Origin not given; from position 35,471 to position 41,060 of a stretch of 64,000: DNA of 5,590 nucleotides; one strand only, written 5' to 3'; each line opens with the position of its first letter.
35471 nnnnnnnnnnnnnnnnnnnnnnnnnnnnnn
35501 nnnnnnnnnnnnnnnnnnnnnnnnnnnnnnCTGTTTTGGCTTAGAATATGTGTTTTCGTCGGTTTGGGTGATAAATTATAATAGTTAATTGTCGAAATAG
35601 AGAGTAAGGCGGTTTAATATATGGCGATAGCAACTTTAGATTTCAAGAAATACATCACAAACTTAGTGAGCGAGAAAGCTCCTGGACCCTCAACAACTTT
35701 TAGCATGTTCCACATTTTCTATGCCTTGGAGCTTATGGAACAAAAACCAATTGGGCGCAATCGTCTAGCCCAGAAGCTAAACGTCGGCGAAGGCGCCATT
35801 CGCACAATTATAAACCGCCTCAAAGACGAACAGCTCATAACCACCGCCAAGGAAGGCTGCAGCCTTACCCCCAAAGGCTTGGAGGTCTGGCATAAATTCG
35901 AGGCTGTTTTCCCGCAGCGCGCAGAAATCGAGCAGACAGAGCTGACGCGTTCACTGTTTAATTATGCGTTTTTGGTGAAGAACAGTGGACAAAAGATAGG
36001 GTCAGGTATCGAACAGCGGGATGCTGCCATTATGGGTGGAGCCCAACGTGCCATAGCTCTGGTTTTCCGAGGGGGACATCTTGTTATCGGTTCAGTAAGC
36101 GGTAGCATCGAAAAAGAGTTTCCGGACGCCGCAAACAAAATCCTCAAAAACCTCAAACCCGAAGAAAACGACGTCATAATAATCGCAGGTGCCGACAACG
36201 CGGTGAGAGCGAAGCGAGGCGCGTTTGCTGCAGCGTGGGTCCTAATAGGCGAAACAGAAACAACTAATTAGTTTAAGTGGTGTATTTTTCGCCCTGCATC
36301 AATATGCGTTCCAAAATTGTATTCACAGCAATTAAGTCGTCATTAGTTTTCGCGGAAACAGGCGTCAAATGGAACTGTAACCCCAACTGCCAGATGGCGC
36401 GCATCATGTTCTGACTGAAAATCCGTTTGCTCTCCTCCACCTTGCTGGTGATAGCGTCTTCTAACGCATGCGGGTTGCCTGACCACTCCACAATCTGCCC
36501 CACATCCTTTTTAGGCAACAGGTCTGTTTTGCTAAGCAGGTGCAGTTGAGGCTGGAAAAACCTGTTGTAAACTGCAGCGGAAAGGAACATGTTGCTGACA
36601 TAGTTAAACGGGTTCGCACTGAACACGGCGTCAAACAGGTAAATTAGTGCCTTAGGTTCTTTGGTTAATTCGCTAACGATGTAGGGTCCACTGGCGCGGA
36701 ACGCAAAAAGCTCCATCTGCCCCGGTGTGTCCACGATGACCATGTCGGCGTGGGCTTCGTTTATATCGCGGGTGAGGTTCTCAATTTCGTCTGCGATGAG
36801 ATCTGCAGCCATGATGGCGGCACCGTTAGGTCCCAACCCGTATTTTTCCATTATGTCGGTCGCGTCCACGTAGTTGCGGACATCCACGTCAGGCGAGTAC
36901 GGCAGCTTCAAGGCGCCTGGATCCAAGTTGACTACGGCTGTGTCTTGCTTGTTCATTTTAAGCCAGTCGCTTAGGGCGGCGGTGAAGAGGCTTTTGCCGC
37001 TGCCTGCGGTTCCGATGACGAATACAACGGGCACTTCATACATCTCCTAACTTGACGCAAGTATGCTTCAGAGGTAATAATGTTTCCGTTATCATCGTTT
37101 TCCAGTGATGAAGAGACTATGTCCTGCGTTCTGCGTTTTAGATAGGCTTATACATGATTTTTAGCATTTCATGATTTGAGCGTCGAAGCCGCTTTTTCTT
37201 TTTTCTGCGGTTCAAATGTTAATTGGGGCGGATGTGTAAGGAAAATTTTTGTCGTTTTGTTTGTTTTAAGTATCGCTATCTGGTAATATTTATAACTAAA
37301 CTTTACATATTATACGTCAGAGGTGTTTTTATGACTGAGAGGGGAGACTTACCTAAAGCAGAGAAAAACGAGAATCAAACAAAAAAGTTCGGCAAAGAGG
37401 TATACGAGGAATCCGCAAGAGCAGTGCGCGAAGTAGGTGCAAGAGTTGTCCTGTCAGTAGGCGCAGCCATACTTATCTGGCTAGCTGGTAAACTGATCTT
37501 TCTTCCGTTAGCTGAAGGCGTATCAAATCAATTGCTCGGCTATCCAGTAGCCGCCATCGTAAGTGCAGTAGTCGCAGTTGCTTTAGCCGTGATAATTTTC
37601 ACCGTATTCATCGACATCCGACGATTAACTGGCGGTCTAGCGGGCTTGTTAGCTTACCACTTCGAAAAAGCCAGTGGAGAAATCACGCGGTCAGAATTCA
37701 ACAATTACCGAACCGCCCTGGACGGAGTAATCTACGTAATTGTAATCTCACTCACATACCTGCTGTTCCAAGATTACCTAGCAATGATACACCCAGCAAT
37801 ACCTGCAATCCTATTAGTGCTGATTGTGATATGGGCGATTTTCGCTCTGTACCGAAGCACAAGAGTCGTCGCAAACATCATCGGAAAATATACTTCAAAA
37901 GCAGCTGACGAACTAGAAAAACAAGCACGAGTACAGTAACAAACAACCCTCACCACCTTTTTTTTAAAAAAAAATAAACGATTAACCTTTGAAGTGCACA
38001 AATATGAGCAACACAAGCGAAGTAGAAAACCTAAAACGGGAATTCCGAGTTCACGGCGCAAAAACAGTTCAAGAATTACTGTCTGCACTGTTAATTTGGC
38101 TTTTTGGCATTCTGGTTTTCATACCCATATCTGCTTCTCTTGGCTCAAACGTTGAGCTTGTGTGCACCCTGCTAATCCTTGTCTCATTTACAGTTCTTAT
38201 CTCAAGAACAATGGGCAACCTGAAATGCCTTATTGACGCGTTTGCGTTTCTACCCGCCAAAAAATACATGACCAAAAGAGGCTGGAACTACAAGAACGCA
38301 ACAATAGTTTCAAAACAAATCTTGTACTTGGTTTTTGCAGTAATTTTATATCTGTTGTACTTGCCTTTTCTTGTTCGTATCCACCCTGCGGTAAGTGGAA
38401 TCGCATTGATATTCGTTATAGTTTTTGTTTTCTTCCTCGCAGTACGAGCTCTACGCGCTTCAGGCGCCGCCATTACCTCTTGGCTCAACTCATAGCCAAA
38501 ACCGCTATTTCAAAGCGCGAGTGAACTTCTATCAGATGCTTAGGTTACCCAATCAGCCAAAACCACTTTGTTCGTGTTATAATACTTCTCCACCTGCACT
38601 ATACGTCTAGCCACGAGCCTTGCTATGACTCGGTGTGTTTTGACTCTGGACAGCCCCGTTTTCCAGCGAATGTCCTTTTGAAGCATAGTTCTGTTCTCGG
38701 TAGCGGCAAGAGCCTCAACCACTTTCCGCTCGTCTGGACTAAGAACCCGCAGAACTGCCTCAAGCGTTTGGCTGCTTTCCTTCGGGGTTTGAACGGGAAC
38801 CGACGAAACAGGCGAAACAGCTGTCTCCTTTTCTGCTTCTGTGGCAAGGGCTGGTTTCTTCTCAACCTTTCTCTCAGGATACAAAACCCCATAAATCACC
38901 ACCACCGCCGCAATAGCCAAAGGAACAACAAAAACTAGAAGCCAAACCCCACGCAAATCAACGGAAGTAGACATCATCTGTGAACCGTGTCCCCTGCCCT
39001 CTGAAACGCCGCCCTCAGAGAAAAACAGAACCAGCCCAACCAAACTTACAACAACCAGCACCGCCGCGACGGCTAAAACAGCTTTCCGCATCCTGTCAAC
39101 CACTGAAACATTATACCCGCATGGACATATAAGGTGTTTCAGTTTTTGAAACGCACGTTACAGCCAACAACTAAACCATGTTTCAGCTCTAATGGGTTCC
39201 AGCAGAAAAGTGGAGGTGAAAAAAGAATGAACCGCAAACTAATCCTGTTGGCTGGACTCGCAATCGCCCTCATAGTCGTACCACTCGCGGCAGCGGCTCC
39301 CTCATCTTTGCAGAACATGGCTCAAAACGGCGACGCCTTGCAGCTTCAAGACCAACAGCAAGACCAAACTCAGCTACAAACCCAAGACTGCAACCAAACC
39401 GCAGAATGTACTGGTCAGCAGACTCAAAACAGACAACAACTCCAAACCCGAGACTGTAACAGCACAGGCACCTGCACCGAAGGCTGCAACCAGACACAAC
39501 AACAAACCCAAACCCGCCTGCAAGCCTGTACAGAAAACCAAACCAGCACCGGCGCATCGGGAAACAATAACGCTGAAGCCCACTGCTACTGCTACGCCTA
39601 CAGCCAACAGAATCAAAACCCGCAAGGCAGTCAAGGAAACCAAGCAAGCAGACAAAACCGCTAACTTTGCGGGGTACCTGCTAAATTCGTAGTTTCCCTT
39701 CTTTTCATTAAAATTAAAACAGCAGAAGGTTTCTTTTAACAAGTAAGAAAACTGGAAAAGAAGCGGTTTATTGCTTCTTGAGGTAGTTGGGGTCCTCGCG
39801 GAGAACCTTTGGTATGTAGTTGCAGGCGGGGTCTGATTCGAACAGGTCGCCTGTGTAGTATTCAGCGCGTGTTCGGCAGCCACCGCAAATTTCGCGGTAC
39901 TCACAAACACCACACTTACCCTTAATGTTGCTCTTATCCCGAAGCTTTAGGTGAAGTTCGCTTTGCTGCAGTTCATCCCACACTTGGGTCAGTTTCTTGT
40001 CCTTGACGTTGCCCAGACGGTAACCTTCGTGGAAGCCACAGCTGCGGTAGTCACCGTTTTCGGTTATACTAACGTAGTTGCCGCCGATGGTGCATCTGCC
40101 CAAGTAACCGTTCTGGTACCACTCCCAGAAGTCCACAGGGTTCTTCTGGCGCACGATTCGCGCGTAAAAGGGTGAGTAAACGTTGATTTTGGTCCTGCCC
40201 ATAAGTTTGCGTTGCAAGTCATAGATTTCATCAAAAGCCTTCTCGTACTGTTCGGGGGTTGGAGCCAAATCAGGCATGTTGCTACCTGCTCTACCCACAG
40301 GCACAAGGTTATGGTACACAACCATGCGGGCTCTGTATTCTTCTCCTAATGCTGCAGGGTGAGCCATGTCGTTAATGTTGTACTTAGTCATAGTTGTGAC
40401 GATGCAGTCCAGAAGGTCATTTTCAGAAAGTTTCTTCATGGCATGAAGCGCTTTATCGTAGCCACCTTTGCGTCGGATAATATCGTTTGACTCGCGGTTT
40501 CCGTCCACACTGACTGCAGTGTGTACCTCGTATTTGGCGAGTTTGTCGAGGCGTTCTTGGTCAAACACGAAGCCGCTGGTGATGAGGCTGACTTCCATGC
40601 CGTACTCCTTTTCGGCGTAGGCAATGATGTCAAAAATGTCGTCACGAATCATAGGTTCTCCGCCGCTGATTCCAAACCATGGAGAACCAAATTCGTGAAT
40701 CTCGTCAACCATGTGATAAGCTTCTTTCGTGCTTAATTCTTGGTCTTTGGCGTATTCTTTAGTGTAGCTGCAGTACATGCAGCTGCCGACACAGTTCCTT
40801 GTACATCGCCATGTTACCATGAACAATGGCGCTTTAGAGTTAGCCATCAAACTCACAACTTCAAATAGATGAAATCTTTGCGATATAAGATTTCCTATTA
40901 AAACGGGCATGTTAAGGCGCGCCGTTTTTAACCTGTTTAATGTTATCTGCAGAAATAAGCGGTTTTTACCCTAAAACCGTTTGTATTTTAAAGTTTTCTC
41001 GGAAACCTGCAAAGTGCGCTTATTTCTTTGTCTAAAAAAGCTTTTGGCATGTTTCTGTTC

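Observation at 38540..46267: Cluster of three radical SAM enzymes with an RnfD-ferredoxin membrane module, a tethered regulator and a Cys-rich secreted protein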

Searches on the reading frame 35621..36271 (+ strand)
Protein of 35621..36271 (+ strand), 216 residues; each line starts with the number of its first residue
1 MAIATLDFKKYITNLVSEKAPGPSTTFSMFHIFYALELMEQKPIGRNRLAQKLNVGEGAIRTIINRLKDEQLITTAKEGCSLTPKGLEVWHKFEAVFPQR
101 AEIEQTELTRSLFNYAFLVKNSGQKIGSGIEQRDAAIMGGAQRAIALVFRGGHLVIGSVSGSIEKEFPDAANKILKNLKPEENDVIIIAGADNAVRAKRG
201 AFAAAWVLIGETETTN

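Call 26: search_protein_families(library=pfam, proteins=[window:35621-36271:+], max_evalue=0.001)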
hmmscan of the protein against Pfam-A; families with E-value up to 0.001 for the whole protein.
window:35621-36271:+ (216 aa): 4 families
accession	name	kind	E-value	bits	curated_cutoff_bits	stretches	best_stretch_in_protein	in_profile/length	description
PF14544.11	DUF4443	-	1.5e-23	83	27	1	113-208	4-99/100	Domain of unknown function (DUF4443)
PF21715.3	CggR_N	-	4.7e-12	45.9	30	1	31-96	7-70/71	CggR N-terminal DNA binding domain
PF22167.2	PH0730-like_N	-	4e-11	43.3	30.2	1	40-87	12-59/60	PH0730-like, N-terminal domain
PF25213.1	HVO_A0261_N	-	0.00037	20.8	35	1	36-96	17-77/86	HVO_A0261 N-terminal domain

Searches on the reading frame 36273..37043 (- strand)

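Call 26: search_protein_families(library=pfam, proteins=[window:36273-37043:-], max_evalue=0.001)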
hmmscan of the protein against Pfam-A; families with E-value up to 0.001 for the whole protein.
window:36273-37043:- (256 aa): 4 families
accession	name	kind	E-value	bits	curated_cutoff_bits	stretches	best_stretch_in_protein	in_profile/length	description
PF03029.23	ATP_bind_1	-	7.5e-54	183.5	27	1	9-246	1-236/240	Conserved hypothetical ATP binding protein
PF13479.12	AAA_24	-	5.6e-05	23.5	27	1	6-113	4-79/195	AAA domain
PF16575.11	CLP1_P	-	0.0004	20.7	26.6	0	11-43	1-33/188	mRNA cleavage and polyadenylation factor CLP1 P-loop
PF00448.28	SRP54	-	0.00056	20.1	22.7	0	6-41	3-38/196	SRP54-type protein, GTPase domain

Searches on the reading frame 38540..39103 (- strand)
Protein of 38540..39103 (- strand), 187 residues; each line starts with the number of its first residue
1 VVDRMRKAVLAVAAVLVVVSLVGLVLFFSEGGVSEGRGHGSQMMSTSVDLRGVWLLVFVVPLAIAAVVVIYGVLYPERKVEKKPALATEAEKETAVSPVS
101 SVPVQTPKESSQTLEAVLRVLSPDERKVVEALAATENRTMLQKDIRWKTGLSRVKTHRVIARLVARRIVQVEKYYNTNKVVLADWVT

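Call 3: search_protein_families(library=pfam, proteins=[window:38540-39103:-], max_evalue=0.01)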
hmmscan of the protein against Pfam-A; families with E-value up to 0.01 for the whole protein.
window:38540-39103:- (187 aa): 4 families
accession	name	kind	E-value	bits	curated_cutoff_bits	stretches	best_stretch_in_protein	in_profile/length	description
PF24034.1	DUF7343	-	0.00032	20.9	27.6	1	123-182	3-61/62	Domain of unknown function (DUF7343)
PF12420.13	DUF3671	-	0.0011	18.9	34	1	7-82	158-214/223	Fam-L, Fam-M like protein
PF12802.13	MarR_2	-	0.0034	17.9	27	1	128-172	10-53/61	MarR family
PF24538.1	DUF7599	-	0.0073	16.4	27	0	124-179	6-65/85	Domain of unknown function (DUF7599)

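Call 4: search_protein_families(library=ncbifam, proteins=[window:38540-39103:-], max_evalue=0.01)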
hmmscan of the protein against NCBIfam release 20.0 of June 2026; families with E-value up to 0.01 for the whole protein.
window:38540-39103:- (187 aa): 0 families

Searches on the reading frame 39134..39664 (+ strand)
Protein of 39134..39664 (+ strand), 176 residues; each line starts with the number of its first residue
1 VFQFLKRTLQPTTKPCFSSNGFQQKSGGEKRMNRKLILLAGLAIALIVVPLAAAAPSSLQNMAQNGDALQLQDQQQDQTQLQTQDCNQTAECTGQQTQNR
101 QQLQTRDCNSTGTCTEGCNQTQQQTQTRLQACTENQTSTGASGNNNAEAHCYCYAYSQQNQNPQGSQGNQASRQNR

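Call 3: search_protein_families(library=pfam, proteins=[window:39134-39664:+], max_evalue=0.01)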
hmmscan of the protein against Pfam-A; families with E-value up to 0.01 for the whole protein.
window:39134-39664:+ (176 aa): 0 families

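Call 4: search_protein_families(library=ncbifam, proteins=[window:39134-39664:+], max_evalue=0.01)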
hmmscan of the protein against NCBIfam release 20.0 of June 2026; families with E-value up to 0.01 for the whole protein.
window:39134-39664:+ (176 aa): 0 families

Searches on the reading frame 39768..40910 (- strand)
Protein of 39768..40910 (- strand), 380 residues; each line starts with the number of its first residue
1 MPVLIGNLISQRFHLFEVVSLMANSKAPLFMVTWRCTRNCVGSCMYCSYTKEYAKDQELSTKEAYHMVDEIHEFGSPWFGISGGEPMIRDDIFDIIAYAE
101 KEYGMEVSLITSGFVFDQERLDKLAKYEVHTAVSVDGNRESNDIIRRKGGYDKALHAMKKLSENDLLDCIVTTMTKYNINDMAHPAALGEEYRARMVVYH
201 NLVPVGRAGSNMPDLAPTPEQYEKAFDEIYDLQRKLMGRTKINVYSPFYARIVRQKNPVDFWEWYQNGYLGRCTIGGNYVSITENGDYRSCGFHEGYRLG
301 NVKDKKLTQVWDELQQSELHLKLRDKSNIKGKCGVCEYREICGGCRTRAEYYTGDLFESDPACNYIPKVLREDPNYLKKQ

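Call 3: search_protein_families(library=pfam, proteins=[window:39768-40910:-], max_evalue=0.01)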
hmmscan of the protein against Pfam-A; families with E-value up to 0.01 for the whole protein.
window:39768-40910:- (380 aa): 3 families
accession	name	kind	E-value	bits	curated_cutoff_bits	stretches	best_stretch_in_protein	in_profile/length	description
PF04055.27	Radical_SAM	-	5e-22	79.3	29.5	1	36-180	3-155/166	Radical SAM superfamily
PF13186.11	SPASM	-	3.6e-06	27.6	21.5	1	273-336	1-66/67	Iron-sulfur cluster-binding domain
PF13353.11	Fer4_12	-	0.00019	22.2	22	1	36-141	15-119/137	4Fe-4S single cluster domain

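Call 4: search_protein_families(library=ncbifam, proteins=[window:39768-40910:-], max_evalue=0.01)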
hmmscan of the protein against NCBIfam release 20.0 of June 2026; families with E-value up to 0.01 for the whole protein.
window:39768-40910:- (380 aa): 74 families (the best 25 are shown)
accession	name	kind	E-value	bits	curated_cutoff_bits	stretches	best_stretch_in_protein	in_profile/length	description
TIGR04545.1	rSAM_ahbD_hemeb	equivalog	3e-59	201.1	500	1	31-367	1-339/339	heme b synthase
TIGR04053.2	TIGR04053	equivalog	9.3e-56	189.6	395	2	26-257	5-237/366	TIGR04053 family radical SAM/SPASM domain-containing protein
TIGR04055.1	rSAM_NirJ2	equivalog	3.3e-48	164.9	500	1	31-365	1-324/326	putative heme d1 biosynthesis radical SAM protein NirJ2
TIGR04054.1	rSAM_NirJ1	equivalog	1.2e-45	155.8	650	1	31-364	37-381/387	putative heme d1 biosynthesis radical SAM protein NirJ1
TIGR04347.1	pseudo_SAM_Halo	equivalog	8.4e-44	150.4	525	2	31-235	39-244/390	TIGR04347 family pseudo-SAM/SPASM protein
TIGR04546.1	rSAM_ahbC_deAc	equivalog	6.6e-43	147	650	1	30-364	39-384/390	12,18-didecarboxysiroheme deacetylase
TIGR04051.1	rSAM_NirJ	equivalog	2.3e-42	145.2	515.45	1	31-364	3-347/354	heme d1 biosynthesis radical SAM protein NirJ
TIGR03962.1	mycofact_rSAM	equivalog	5.6e-38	131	265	1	26-364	9-332/339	mycofactocin radical SAM maturase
NF050035.1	rSAM_WgK_link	exception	8.6e-36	123.7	650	1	31-365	10-363/367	radical SAM/SPASM peptide maturase WgkB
TIGR02109.1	PQQ_syn_pqqE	equivalog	2.2e-35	122.3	381.35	1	28-367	6-334/358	pyrroloquinoline quinone biosynthesis protein PqqE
NF045574.1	sacti_mat_StsB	exception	2.6e-29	102.4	625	1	24-350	90-400/466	StsB family radical SAM/SPASM domain sactipeptide maturase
TIGR04303.1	GeoRSP_rSAM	equivalog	5.1e-29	101.9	400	1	26-363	2-324/325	GeoRSP system radical SAM/SPASM protein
TIGR04340.1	rSAM_ACGX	hypoth_equivalog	5.2e-26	91.7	400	1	30-363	3-337/341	radical SAM/SPASM domain protein, ACGX system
TIGR04133.1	rSAM_w_lipo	hypoth_equivalog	5.3e-25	88.1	425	1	24-345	18-330/350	TIGR04133 family radical SAM/SPASM protein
TIGR04082.1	rSAM_for_selen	equivalog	3.5e-24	85.4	350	1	25-363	194-515/516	thio(seleno)oxazole modification radical SAM maturase SbtM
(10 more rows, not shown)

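Call 14: search_solved_structures(query=window:39768-40847:-, max_evalue=0.00001)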
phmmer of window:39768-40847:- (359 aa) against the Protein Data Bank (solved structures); distinct sequences matched with E-value up to 0.00001: 5.
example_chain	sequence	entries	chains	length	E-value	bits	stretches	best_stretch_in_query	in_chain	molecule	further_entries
6c8v_A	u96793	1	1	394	1.2e-14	57.6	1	14-346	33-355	Coenzyme PQQ synthesis protein E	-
6efn_A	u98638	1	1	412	1.2e-08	37.9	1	11-162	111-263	Sporulation killing factor maturation protein SkfB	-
5wgg_A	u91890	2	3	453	2.9e-08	36.6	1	17-327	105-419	Radical SAM domain protein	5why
7vob_C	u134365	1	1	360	1.2e-07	34.5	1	14-163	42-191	Cytosylglucuronate decarboxylase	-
7voc_C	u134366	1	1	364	1.2e-07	34.5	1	14-163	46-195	Cytosylglucuronate decarboxylase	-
